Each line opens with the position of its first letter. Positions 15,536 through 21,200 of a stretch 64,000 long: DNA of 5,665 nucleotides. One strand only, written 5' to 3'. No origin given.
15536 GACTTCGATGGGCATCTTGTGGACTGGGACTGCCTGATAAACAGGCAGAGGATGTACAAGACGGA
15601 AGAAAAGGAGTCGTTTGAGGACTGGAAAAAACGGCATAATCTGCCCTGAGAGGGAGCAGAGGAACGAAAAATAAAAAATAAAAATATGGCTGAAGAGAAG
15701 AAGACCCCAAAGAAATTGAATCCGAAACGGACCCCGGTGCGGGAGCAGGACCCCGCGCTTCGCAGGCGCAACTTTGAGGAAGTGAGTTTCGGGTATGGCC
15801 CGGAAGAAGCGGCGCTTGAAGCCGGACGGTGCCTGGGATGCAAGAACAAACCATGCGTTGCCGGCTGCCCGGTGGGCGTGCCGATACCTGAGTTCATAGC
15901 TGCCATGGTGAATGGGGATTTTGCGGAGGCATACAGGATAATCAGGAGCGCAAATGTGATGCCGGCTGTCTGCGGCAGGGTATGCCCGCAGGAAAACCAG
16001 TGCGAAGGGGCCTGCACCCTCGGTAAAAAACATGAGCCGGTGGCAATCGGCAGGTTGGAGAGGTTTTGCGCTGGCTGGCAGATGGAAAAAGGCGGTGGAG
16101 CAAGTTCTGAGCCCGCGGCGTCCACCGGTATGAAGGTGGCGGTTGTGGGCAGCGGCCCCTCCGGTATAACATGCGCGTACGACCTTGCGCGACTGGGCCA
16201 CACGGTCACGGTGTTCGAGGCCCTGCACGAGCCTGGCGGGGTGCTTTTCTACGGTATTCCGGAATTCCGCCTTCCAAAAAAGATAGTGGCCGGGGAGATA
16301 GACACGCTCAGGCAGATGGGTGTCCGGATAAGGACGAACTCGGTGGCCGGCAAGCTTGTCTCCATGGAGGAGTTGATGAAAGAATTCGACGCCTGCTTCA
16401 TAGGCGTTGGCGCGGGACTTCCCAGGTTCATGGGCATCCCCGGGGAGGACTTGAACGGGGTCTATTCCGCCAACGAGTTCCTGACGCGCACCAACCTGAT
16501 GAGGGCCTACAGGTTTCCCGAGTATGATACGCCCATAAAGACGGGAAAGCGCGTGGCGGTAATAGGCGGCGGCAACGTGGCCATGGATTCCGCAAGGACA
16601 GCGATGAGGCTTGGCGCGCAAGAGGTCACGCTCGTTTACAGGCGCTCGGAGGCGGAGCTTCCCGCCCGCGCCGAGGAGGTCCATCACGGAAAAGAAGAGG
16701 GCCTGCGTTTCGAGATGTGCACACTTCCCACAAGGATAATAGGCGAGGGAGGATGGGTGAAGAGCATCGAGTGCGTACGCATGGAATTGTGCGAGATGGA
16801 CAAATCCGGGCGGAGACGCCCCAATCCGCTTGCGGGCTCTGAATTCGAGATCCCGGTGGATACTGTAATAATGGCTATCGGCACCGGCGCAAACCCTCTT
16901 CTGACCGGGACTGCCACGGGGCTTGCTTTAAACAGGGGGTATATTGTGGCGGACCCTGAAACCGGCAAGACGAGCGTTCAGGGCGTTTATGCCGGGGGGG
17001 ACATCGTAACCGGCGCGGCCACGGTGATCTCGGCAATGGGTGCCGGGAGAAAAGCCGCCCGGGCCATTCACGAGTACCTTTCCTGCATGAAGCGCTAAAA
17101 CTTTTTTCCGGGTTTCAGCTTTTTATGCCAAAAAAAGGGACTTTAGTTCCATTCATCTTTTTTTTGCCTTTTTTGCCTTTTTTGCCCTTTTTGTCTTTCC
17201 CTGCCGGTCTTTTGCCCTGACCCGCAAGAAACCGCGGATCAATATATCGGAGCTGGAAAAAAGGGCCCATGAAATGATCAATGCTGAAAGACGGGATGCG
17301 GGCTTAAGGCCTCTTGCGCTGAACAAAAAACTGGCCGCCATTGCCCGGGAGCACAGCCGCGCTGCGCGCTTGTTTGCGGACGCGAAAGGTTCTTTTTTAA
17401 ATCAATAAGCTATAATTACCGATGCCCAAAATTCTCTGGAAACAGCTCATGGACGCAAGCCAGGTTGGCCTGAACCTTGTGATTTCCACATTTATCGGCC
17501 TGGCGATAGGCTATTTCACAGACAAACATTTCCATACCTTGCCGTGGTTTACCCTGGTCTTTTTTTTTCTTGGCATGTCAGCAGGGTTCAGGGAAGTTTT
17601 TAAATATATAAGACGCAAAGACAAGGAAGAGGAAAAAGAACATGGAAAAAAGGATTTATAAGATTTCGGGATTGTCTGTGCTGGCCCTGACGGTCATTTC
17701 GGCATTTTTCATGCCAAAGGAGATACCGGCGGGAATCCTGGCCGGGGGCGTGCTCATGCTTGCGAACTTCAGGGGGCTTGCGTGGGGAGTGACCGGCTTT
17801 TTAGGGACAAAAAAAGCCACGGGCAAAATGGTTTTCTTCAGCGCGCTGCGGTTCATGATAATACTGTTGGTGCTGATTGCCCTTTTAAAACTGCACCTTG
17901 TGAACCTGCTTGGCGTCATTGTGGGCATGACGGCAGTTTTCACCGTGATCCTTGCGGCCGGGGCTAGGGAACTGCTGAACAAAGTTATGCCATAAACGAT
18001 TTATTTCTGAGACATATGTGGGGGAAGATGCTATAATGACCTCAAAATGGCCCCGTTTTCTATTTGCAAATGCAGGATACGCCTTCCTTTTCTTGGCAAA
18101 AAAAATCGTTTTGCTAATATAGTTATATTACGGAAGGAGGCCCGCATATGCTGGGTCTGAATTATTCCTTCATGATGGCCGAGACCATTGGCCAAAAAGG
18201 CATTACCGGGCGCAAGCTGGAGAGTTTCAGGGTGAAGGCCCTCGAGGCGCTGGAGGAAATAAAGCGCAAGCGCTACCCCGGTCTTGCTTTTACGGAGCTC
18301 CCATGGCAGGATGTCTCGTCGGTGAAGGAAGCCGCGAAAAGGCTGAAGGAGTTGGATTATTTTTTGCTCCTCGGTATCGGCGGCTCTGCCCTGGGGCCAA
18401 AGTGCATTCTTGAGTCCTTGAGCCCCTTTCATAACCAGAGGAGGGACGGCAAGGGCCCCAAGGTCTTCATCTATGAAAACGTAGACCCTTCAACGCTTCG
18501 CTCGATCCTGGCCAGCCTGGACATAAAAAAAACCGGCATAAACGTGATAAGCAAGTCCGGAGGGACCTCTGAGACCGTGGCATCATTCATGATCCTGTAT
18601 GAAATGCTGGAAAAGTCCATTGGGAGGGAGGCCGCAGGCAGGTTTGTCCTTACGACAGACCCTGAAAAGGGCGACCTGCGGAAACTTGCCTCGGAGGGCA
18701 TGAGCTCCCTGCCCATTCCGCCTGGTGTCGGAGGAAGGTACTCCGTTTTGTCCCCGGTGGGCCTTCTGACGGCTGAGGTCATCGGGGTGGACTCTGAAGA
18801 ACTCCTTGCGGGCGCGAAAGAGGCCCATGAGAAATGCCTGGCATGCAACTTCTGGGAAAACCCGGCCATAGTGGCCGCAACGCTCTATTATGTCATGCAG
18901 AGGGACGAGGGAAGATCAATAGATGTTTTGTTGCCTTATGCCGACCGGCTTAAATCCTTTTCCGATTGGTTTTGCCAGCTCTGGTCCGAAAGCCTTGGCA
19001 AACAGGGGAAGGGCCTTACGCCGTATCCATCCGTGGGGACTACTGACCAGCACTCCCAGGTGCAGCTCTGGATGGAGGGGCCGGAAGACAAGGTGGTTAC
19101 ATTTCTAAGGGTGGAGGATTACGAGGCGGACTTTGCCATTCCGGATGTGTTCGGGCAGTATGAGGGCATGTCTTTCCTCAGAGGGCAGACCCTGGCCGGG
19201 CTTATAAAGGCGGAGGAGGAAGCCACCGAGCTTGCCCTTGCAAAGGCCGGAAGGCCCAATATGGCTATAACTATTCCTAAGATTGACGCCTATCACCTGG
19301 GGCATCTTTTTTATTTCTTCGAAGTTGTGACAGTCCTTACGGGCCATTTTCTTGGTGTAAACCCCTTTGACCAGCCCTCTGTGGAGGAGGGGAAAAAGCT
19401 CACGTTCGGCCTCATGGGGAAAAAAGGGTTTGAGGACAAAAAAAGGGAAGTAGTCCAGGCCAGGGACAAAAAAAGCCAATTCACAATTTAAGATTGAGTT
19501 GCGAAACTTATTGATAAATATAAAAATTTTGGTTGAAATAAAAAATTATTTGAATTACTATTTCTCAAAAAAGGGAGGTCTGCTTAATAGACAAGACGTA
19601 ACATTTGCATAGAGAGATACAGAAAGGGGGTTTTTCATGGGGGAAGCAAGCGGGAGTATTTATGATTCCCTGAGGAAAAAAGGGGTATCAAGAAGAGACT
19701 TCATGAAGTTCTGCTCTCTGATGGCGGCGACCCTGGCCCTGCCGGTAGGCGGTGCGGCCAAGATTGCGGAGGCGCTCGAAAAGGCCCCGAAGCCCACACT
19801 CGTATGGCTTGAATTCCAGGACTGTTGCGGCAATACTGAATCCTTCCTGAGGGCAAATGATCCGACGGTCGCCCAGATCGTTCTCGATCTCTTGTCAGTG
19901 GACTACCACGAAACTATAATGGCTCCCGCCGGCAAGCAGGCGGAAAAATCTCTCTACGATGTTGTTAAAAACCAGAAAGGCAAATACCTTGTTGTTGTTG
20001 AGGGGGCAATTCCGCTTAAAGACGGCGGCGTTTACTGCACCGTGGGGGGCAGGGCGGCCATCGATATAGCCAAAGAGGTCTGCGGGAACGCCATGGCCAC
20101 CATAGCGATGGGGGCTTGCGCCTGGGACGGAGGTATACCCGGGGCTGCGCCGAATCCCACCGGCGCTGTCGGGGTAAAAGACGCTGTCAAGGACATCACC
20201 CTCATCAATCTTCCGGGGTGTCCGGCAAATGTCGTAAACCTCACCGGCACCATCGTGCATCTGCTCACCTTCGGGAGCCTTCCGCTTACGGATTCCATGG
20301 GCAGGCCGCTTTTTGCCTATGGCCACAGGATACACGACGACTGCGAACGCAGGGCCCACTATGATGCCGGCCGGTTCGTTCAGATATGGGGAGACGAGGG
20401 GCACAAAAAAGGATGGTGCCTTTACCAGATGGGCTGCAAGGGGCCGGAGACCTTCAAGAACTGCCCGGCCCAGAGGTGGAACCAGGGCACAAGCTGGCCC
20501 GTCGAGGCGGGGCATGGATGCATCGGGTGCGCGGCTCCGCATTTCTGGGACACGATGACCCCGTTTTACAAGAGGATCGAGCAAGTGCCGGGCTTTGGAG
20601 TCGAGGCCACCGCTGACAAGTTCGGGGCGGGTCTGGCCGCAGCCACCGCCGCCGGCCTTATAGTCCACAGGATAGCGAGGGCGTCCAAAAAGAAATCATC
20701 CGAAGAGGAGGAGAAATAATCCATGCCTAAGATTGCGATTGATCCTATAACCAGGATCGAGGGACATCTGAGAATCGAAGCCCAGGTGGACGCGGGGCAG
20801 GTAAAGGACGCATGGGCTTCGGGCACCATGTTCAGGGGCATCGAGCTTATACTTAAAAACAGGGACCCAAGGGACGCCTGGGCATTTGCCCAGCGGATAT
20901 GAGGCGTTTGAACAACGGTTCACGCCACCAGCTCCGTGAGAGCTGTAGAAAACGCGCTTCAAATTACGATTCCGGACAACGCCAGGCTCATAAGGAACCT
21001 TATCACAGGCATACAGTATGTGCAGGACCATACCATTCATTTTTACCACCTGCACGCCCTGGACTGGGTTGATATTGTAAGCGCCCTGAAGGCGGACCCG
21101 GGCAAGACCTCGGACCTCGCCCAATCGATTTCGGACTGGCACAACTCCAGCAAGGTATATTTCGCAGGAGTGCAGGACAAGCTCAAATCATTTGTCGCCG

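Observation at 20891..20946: Two in-frame TGA codons replace both cysteines of the N-terminal RxCGxC Ni-binding motif of a [NiFe] hydrogenase large subunit (putative Sec-x-x-Sec active site)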

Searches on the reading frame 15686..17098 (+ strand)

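Call 7: search_protein_families(library=ncbifam, proteins=[window:15686-17098:+])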
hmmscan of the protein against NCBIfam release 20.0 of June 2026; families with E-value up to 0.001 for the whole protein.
window:15686-17098:+ (470 aa): 69 families (the best 25 are shown)
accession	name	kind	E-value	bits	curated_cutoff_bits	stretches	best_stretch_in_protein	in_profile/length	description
NF009414.0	PRK12778.1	equivalog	7.5e-201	669.2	1103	1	3-466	284-750/752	bifunctional dihydroorotate dehydrogenase B NAD binding subunit/NADPH-dependent glutamate synthase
TIGR01316.1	gltA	equivalog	2.9e-174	580.1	471.75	1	26-465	5-449/449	NADPH-dependent glutamate synthase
NF009413.0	PRK12775.1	equivalog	3.7e-156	521.6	1895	1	5-469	286-758/1006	putative trifunctional 2-polyprenylphenol hydroxylase/glutamate synthase subunit beta/ferritin domain-containing protein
NF009410.0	PRK12771.1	subfamily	9.9e-122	407.3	516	1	55-466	48-446/566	NAD(P)-binding protein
NF009454.0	PRK12814.1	equivalog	9.4e-120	400.9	916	2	55-466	102-501/657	putative NADPH-dependent glutamate synthase small subunit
NF009415.0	PRK12779.1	equivalog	4.2e-119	398.9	1519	1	55-463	208-624/944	putative bifunctional glutamate synthase subunit beta/2-polyprenylphenol hydroxylase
TIGR01318.1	gltD_gamma_fam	subfamily_domain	1.2e-112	376.9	482.95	1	14-466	7-466/467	glutamate synthase, small subunit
NF009408.0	PRK12769.1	equivalog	2.1e-106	356.6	1003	1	5-467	188-653/659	formate-dependent uric acid utilization protein AegA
NF009451.0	PRK12809.1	equivalog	5.7e-95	318.9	1154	1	25-461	186-630/639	formate-dependent uric acid utilization protein YgfT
NF010590.0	PRK13984.1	equivalog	1.5e-91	307.4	946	1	11-466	154-607/611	putative oxidoreductase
TIGR01317.1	GOGAT_sm_gam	subfamily_domain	8.5e-85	285.4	447.7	1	14-465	9-478/485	glutamate synthase small subunit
TIGR03315.1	Se_ygfK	equivalog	8.8e-85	284.9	835.3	1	52-463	442-837/1012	putative selenate reductase subunit YgfK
NF009409.0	PRK12770.1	subfamily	3.9e-79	266.3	343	1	142-466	12-351/360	putative glutamate synthase subunit beta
NF045663.1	diclust_near_Sec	equivalog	1.4e-43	149.1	530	1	48-243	11-199/759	pyridine nucleotide-disulfide oxidoreductase/dicluster-binding protein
TIGR01292.1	TRX_reduct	equivalog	9.7e-21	73.8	343.45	1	281-465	135-300/300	thioredoxin-disulfide reductase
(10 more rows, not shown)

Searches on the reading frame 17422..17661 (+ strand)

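Call 7: search_protein_families(library=ncbifam, proteins=[window:17422-17661:+])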
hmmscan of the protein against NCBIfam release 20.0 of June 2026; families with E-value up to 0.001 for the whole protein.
window:17422-17661:+ (79 aa): 1 family
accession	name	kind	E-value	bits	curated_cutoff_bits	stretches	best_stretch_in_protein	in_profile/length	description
TIGR02230.1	ATPase_gene1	hypoth_equivalog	2.7e-06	27.6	46.7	1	5-66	38-99/100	putative F0F1-ATPase subunit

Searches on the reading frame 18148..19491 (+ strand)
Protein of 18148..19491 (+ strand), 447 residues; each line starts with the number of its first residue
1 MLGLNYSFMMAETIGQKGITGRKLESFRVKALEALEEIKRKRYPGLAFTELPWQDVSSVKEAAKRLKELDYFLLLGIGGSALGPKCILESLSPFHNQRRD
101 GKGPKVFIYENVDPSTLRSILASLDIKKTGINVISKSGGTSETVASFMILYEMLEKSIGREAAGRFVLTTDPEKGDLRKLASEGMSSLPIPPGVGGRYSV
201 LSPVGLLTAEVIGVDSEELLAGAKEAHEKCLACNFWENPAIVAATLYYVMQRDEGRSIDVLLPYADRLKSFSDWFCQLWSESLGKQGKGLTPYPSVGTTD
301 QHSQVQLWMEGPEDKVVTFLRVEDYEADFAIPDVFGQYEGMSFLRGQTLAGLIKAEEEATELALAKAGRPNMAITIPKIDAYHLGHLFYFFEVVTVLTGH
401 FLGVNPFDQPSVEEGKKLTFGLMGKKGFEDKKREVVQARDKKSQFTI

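Call 7: search_protein_families(library=ncbifam, proteins=[window:18148-19491:+])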
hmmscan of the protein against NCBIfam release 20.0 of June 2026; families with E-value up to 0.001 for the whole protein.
window:18148-19491:+ (447 aa): 7 families
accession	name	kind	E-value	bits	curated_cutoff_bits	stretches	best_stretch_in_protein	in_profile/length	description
NF010697.0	PRK14097.1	equivalog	1.9e-91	306.9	443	1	53-435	56-444/448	glucose-6-phosphate isomerase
NF003016.0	PRK03868.1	equivalog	2.5e-83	280.2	487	1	37-418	22-402/410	glucose-6-phosphate isomerase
NF040629.1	PGI_Meth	equivalog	4.2e-67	227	350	1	62-419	54-395/396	glucose-6-phosphate isomerase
NF010696.0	PRK14096.1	equivalog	6e-58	196.6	671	1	59-420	104-459/528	glucose-6-phosphate isomerase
NF007080.0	PRK09533.1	equivalog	1.2e-45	155.8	712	2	52-293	437-674/949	bifunctional transaldolase/phosoglucose isomerase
NF001211.0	PRK00179.1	equivalog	7.2e-41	140.2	492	1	57-424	134-517/544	glucose-6-phosphate isomerase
NF010695.0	PRK14095.1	equivalog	2.8e-35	121.9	703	1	67-425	149-512/536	glucose-6-phosphate isomerase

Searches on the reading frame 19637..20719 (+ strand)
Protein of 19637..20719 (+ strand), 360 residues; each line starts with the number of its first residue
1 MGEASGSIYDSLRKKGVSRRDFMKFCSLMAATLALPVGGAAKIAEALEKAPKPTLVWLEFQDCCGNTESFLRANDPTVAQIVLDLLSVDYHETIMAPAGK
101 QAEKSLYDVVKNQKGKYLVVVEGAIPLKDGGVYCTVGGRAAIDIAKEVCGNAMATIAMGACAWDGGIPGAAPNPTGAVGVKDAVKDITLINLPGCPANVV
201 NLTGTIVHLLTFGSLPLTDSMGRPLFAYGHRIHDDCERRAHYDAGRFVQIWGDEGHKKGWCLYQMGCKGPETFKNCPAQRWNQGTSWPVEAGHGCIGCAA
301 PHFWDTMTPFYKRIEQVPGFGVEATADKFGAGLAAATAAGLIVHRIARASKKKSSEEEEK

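Call 7: search_protein_families(library=ncbifam, proteins=[window:19637-20719:+])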
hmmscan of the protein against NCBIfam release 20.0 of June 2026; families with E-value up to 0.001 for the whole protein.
window:19637-20719:+ (360 aa): 4 families
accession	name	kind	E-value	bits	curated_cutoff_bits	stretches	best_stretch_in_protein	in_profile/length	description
TIGR00391.1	hydA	subfamily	2.4e-133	444.8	179.5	1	7-355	5-358/365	hydrogenase small subunit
NF007779.0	PRK10468.1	equivalog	4.8e-105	351.6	659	1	12-300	8-297/372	hydrogenase 2 small subunit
NF045520.1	H2_NiFeSe_small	exception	7.5e-68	229.2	470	1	17-312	2-313/314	NiFeSe hydrogenase small subunit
TIGR01409.1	TAT_signal_seq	domain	0.0002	21.6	16.7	1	17-38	1-24/29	twin-arginine translocation signal domain-containing protein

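Call 46: search_solved_structures(query=window:19637-20716:+, max_evalue=1e-20, show_alignments=3)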
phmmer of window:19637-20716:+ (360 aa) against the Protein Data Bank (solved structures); distinct sequences matched with E-value up to 1e-20: 43.
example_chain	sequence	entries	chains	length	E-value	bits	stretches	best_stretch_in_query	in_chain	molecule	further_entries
1h2a_S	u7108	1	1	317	7.5e-94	318.1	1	7-312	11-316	HYDROGENASE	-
8pou_S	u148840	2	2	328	6.8e-93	315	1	48-358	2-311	Uptake hydrogenase small subunit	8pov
8poy_S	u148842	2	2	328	1.2e-91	310.9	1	48-358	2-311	Uptake hydrogenase small subunit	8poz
8pow_S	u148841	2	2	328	1.3e-91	310.8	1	48-358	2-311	Uptake hydrogenase small subunit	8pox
6g94_S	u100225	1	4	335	1.3e-90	307.4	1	47-353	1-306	Hydrogenase-1 small chain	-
5mdj_S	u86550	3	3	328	2.2e-90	306.7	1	48-358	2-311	Uptake hydrogenase small subunit; HOXK | Uptake hydrogenase small subunit;HOXK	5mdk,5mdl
3rgw_S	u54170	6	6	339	2.5e-90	306.5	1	48-358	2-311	Membrane-bound hydrogenase (NIFE) small subunit HOXK | Uptake hydrogenase small subunit | Uptake hydrogenase small subunit hoxK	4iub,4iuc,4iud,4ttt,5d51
6fpi_S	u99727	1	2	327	2.2e-89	303.4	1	47-353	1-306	Hydrogenase-1 small chain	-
3uqy_S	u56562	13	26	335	2.4e-89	303.3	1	47-353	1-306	Hydrogenase-1 small chain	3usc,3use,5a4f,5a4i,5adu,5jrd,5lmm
3myr_A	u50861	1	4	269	2.9e-89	303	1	51-313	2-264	Hydrogenase (NiFe) small subunit HydA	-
7odg_S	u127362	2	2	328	6.6e-89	301.8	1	48-358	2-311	Uptake hydrogenase small subunit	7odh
6rp2_S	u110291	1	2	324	5.5e-88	298.8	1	51-353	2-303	Hydrogenase-1 small chain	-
4gd3_S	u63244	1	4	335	7e-88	298.5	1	47-353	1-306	Hydrogenase-1 small chain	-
5xvb_S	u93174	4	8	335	3e-86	293.1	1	43-300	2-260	[NiFe]-hydrogenase 2 small subunit | Hydrogenase-2 small chain | NiFe hydrogenase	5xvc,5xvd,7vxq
6ehq_S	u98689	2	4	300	4.2e-85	289.3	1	43-299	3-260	Hydrogenase-2 small chain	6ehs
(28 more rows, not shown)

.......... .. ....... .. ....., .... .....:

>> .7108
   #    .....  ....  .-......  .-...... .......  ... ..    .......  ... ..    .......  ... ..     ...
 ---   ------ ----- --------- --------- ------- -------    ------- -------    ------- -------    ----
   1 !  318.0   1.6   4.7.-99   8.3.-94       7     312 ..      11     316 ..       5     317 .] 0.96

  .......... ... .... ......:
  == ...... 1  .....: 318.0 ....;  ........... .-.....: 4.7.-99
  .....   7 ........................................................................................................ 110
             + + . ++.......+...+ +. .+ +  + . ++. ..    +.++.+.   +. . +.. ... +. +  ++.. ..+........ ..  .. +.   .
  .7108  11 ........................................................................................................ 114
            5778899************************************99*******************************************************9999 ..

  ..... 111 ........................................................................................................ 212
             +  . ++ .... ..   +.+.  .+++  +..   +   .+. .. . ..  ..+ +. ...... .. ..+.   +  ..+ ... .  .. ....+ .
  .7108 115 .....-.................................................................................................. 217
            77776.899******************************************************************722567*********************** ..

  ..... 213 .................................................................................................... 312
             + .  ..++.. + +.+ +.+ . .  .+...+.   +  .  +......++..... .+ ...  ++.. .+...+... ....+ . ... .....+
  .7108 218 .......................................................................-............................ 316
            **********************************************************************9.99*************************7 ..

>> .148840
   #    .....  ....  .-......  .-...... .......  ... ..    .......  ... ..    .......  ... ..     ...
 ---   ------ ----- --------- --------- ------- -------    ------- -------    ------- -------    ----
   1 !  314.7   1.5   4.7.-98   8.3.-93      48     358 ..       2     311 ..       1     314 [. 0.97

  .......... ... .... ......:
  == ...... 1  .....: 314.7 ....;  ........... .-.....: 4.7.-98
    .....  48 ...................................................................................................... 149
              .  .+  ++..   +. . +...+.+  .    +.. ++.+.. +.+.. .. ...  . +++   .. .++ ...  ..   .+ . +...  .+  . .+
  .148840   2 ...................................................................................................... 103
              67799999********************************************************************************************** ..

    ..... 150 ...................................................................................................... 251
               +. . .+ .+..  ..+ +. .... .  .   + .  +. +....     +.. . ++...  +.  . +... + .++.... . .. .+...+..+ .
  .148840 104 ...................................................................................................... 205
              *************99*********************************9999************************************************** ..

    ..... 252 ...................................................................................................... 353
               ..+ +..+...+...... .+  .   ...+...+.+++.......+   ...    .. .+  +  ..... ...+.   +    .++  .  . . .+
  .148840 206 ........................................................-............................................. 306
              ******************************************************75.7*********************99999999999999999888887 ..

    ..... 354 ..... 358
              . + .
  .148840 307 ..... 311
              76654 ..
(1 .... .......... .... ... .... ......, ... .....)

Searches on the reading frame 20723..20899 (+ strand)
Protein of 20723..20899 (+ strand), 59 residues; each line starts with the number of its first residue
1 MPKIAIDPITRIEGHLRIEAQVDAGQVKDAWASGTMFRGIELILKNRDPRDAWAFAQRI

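Call 7: search_protein_families(library=ncbifam, proteins=[window:20723-20899:+])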
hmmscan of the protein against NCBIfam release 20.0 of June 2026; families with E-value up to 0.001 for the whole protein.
window:20723-20899:+ (59 aa): 6 families
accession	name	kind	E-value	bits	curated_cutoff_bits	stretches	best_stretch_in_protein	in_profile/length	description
NF033181.1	NiFeSe_hydrog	equivalog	2.4e-26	92.7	600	1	1-59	1-59/507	nickel-dependent hydrogenase large subunit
NF007778.0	PRK10467.1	equivalog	1.4e-24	86.3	969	1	3-59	4-60/567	hydrogenase 2 large subunit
NF045518.1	H2_NiFeSe_large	exception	6.7e-23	81.2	780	1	3-59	3-59/485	NiFeSe hydrogenase large subunit HysA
NF007550.0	PRK10170.1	equivalog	5.3e-18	64.8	1101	1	4-59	19-75/597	Ni/Fe-hydrogenase large subunit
NF041785.2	VhuA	equivalog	0.00029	19.5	800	1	1-48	1-49/418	F420-non-reducing hydrogenase Vhu subunit A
TIGR03295.1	frhA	equivalog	0.00037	19.6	392.5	1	3-59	4-62/412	coenzyme F420 hydrogenase subunit alpha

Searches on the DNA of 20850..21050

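Call 50: search_rna_families(source=window, start=20850, end=21050, threshold=evalue, max_evalue=10)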
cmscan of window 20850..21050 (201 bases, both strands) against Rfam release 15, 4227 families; matches with E-value up to 10: 0.
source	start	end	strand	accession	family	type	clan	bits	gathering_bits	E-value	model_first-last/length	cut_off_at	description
